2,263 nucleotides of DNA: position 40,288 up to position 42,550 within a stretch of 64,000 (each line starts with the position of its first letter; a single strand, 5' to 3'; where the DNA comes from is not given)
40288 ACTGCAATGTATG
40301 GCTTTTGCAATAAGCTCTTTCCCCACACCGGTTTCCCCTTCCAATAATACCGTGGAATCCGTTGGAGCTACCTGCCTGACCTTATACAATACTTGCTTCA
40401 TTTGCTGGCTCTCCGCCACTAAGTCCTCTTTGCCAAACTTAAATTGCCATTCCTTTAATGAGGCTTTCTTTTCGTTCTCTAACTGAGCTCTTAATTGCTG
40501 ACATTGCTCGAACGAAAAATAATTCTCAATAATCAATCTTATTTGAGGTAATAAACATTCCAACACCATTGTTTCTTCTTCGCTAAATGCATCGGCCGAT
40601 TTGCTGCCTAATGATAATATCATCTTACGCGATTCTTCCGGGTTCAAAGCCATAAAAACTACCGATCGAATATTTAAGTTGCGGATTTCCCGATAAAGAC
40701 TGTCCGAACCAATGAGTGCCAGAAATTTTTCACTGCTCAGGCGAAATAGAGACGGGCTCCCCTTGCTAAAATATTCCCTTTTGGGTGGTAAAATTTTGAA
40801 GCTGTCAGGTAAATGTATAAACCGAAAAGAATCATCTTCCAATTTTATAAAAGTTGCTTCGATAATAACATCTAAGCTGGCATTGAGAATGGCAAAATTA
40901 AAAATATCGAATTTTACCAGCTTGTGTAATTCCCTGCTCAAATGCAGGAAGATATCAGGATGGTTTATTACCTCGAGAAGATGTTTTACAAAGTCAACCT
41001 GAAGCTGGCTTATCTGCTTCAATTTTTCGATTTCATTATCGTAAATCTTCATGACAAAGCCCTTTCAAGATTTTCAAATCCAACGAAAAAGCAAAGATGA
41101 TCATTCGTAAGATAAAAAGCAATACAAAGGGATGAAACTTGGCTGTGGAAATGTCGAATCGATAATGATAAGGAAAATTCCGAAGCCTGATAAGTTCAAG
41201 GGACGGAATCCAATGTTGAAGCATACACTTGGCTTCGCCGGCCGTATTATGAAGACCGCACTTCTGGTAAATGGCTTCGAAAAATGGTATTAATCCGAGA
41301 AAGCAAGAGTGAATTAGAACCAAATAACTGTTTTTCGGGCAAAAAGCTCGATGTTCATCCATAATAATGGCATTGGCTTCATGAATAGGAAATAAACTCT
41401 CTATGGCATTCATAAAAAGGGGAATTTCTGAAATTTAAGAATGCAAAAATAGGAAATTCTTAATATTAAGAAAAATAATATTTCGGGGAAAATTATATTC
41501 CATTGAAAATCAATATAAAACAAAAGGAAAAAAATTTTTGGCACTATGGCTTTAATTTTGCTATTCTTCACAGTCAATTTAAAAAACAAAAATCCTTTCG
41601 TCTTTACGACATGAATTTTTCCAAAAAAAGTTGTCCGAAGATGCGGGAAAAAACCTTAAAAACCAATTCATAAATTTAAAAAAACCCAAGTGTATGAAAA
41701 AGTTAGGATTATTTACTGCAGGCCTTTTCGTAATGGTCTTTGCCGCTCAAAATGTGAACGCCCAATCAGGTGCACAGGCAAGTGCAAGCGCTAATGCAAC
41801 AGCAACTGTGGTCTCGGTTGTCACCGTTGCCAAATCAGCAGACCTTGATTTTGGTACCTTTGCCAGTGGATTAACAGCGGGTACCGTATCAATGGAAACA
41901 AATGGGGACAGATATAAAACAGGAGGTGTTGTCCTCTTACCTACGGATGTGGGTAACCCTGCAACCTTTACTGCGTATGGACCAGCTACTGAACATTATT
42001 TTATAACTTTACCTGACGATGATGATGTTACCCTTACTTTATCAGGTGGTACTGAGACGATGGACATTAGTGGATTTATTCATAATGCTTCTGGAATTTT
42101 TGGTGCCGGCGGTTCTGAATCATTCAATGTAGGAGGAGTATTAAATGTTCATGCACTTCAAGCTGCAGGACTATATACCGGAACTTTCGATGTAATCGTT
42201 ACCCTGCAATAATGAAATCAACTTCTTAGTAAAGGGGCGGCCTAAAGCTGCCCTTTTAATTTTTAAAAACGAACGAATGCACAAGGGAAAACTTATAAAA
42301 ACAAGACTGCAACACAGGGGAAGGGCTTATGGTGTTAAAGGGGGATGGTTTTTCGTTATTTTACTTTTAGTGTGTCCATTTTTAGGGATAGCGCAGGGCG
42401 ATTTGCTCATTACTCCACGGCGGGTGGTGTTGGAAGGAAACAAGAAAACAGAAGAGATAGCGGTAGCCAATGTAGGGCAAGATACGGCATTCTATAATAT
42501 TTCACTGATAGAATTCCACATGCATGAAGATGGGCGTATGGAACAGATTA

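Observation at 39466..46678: Sigma-54-controlled chaperone-usher-like fimbrial cluster built from DUF4402-type subunits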

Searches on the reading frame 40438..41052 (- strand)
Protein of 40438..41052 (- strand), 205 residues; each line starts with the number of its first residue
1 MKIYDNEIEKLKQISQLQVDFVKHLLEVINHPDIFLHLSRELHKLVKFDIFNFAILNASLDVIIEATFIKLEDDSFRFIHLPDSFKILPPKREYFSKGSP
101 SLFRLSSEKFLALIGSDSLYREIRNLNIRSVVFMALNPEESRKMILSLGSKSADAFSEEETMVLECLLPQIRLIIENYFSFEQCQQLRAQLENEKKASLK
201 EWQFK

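Call 66: search_protein_families(library=pfam, proteins=[window:40444-41052:-], max_evalue=10)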
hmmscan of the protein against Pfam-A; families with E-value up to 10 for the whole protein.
seq(203 aa): 0 families

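Call 75: find_related_loci(query=window:40438-41052:-, collection=metagenome_contigs, flank=7000)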
Query window:40438-41052:- (205 aa) in metagenome_contigs; peptide patterns used: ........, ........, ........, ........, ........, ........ (x = any residue, [..] = any of these).
301 stretches matched a pattern; 1 encode a relative of the query (tblastn E <= 1e-3); 1 distinct loci.
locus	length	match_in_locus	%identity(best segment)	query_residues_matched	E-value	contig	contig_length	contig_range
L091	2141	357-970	98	1-205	2e-128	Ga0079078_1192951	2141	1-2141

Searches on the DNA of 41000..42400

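Call 92: search_rna_families(source=window, start=41000, end=42400, threshold=evalue, max_evalue=1)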
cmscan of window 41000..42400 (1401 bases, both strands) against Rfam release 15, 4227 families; matches with E-value up to 1: 1.
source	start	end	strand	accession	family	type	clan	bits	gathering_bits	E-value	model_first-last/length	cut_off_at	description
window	42230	42326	-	RF02601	BASRCI337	Gene; sRNA;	-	15.1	229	0.68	1-191/191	no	Brucella sRNA CI337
